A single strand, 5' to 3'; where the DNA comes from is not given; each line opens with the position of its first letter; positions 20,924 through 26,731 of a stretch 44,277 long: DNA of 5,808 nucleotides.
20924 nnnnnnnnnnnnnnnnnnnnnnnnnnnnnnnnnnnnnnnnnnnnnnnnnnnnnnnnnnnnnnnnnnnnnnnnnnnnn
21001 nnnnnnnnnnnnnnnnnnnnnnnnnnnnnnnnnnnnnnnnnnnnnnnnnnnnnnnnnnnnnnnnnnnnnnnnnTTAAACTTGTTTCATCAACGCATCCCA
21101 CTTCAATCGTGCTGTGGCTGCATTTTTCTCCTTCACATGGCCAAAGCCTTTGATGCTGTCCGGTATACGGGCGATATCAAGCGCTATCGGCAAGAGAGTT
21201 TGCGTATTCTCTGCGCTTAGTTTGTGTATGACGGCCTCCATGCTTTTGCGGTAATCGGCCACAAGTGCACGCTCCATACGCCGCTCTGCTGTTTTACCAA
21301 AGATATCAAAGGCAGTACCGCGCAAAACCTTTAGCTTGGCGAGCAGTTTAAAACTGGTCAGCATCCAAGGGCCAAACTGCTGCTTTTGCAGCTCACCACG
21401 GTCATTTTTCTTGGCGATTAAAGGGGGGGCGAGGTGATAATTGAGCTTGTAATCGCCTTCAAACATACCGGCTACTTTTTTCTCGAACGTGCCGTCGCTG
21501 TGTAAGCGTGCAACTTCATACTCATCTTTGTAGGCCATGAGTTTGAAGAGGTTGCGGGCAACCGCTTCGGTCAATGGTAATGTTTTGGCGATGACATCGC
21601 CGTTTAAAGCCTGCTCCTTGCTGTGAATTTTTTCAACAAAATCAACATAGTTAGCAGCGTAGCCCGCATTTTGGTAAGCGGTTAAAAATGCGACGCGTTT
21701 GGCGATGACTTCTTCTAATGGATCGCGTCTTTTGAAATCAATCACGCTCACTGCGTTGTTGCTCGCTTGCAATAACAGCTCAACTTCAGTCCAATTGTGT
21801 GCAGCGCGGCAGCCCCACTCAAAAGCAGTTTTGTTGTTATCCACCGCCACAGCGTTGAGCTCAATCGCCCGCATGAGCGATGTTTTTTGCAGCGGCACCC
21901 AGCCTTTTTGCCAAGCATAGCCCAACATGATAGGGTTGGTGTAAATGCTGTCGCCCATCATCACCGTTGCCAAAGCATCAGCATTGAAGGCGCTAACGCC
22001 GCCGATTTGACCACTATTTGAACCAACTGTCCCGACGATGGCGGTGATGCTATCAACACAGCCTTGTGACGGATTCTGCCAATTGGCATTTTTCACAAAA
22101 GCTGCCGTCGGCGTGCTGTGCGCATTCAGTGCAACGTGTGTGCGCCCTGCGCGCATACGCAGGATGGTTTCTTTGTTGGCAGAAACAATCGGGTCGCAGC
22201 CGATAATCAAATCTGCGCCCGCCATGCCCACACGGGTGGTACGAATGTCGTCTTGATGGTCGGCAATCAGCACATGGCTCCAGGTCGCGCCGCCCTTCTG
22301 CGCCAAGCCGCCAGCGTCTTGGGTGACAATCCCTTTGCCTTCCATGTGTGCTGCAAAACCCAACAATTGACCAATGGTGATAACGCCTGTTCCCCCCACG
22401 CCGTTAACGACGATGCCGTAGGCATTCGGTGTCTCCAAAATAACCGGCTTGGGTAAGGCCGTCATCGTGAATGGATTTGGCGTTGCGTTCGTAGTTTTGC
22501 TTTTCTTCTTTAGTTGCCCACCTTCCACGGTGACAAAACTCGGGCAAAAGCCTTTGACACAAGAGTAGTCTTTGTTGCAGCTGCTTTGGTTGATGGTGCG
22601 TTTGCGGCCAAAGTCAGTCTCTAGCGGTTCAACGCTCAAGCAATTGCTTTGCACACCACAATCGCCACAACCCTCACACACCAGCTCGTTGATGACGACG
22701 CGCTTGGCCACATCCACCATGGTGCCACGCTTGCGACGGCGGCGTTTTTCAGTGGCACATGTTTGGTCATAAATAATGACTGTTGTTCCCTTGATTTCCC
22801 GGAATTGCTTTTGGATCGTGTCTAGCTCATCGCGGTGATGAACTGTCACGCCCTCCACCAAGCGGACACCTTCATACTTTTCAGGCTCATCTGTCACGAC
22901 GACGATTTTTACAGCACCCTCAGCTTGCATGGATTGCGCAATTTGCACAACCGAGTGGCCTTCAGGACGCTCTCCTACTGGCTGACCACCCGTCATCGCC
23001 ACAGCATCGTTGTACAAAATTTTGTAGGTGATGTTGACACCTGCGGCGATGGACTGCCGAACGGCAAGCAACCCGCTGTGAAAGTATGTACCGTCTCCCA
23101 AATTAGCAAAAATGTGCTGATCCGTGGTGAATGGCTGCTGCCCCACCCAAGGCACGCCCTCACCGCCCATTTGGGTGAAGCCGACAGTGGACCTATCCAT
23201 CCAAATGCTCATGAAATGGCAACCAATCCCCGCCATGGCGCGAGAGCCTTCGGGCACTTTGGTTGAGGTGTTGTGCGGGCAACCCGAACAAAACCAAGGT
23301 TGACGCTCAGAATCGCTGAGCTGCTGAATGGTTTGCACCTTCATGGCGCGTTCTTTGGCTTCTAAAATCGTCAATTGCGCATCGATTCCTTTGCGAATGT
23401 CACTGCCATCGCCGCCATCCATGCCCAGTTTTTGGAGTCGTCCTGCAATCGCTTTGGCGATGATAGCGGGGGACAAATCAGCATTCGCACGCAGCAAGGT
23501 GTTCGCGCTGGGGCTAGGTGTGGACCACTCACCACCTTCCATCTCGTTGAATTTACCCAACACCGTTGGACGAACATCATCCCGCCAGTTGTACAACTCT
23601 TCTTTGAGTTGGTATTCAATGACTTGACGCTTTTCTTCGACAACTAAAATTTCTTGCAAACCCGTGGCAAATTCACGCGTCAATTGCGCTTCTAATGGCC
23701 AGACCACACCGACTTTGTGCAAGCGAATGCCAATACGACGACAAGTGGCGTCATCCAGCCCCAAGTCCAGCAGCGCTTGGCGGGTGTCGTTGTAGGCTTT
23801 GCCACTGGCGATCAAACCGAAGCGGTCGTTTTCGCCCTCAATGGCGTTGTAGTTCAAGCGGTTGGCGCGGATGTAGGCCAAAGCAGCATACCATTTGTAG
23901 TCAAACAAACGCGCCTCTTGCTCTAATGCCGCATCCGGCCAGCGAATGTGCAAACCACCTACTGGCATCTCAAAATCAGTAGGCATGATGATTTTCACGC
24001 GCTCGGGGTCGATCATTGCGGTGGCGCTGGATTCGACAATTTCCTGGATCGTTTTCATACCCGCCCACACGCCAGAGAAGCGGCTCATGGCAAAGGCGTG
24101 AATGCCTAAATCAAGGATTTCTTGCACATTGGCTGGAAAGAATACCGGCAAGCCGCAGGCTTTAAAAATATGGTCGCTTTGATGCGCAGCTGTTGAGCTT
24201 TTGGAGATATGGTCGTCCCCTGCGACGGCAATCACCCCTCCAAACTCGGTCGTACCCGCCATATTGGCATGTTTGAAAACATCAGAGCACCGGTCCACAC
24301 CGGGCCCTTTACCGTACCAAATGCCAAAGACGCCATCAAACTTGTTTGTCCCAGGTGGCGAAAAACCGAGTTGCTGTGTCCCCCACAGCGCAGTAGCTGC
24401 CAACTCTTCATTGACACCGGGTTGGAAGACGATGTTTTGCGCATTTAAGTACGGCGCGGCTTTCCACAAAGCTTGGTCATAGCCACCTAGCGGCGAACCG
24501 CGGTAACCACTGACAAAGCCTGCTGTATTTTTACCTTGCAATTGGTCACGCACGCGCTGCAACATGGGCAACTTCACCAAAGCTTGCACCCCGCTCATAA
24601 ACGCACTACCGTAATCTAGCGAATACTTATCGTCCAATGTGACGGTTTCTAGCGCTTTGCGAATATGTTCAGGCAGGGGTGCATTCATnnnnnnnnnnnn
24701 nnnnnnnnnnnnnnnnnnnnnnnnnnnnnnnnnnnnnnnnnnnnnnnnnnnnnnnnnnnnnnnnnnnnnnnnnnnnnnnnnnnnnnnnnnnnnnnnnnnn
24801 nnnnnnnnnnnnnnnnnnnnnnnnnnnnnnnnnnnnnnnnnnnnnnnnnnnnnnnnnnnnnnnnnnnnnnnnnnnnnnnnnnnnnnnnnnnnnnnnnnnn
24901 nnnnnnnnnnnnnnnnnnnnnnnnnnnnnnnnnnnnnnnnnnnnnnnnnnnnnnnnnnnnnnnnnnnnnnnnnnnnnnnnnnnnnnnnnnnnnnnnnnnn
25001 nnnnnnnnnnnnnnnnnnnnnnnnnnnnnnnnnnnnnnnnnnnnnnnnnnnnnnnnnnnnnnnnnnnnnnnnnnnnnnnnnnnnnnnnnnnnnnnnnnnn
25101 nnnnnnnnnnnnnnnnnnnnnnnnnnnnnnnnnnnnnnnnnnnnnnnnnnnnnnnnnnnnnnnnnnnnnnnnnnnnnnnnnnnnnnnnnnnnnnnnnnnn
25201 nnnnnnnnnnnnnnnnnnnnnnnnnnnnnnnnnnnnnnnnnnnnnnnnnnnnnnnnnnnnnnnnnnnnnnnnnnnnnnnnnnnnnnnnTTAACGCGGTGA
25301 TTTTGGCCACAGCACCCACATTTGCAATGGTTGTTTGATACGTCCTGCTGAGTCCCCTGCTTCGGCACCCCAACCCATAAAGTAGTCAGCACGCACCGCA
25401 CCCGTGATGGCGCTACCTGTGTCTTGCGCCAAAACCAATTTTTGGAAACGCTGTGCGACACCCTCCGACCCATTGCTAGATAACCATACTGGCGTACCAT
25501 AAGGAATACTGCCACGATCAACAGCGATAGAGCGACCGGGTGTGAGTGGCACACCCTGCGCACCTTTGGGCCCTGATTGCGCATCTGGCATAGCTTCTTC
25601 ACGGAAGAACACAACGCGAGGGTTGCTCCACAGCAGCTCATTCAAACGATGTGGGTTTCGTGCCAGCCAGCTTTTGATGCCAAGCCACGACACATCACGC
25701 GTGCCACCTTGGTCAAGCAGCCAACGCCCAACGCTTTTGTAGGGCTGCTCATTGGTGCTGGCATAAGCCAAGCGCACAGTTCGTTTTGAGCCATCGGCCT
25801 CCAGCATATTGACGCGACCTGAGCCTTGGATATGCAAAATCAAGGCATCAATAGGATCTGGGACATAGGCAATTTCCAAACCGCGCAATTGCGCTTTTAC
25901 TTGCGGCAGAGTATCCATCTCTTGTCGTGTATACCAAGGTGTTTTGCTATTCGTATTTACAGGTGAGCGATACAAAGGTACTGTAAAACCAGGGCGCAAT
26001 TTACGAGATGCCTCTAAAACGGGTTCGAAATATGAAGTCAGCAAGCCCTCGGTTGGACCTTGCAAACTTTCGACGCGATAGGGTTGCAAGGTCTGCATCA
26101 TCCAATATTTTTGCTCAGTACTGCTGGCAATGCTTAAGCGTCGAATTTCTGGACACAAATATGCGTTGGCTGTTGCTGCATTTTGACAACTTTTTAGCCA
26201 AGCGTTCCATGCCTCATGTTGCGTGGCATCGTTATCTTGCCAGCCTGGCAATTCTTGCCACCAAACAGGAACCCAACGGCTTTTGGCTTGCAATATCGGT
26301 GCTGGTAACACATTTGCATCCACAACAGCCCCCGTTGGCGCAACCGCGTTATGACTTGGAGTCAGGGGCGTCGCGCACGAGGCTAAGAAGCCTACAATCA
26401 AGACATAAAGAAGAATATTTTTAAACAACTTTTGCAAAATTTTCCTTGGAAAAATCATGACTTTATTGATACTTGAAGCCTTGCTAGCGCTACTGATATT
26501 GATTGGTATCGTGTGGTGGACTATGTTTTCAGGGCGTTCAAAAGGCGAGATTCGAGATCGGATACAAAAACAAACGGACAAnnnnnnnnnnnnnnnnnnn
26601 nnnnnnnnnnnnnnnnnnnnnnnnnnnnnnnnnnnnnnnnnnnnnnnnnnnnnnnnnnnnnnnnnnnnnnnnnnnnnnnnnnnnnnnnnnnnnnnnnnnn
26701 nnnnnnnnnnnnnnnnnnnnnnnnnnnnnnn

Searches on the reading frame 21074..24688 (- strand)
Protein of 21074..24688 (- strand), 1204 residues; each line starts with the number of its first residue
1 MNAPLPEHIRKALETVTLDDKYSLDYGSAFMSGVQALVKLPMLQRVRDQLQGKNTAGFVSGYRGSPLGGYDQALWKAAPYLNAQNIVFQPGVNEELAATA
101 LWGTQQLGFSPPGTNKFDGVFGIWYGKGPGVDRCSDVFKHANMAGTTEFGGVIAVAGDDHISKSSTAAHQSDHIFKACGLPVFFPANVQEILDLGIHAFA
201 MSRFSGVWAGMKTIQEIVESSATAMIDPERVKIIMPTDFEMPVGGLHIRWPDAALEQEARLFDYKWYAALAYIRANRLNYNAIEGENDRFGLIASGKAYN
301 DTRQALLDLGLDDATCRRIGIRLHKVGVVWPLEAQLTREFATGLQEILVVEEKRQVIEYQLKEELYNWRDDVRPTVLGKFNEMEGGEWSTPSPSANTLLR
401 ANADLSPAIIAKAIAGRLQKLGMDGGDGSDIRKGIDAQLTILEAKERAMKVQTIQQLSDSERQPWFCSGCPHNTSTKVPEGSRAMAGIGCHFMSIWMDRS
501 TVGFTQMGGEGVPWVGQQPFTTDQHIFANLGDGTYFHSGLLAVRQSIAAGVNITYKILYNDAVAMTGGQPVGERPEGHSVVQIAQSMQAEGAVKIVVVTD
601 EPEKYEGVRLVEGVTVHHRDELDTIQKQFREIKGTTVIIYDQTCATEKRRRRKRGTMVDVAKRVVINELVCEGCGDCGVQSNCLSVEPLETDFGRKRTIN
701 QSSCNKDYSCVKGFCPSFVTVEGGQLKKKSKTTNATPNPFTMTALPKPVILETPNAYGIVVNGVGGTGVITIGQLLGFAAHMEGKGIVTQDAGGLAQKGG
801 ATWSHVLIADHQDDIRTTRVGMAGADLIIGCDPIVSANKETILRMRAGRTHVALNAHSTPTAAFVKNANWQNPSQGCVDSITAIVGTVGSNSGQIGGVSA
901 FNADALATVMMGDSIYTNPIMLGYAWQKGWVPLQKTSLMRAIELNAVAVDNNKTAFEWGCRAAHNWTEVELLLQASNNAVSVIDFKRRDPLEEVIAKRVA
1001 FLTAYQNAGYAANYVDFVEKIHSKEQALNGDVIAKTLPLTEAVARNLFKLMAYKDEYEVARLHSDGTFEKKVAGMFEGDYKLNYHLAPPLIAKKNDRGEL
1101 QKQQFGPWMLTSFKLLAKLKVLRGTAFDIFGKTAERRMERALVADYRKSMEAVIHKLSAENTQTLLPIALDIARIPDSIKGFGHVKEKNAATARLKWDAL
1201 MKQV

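Call 54: search_protein_families(library=pfam, proteins=[window:21074-24688:-], max_evalue=0.00001)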
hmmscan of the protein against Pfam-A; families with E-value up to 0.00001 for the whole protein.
window:21074-24688:- (1204 aa): 2 families
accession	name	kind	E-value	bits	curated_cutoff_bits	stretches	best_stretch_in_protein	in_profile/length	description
PF20169.3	DUF6537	-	3.6e-67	226.6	27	1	991-1198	1-202/203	Family of unknown function (DUF6537)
PF01558.24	POR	-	3.7e-16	60.2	27.4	1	765-959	1-171/173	Pyruvate ferredoxin/flavodoxin oxidoreductase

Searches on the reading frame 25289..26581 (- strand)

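Call 54: search_protein_families(library=pfam, proteins=[window:25289-26581:-], max_evalue=0.00001)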
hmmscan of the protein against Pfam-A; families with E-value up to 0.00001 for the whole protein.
window:25289-26581:- (430 aa): 2 families
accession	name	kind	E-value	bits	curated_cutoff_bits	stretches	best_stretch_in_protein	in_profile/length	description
PF03562.22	MltA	-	1.3e-37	129.8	24.3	1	180-327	1-163/163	MltA specific insert domain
PF06725.17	3D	-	2.5e-22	79.3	23.8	1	350-424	1-71/72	3D domain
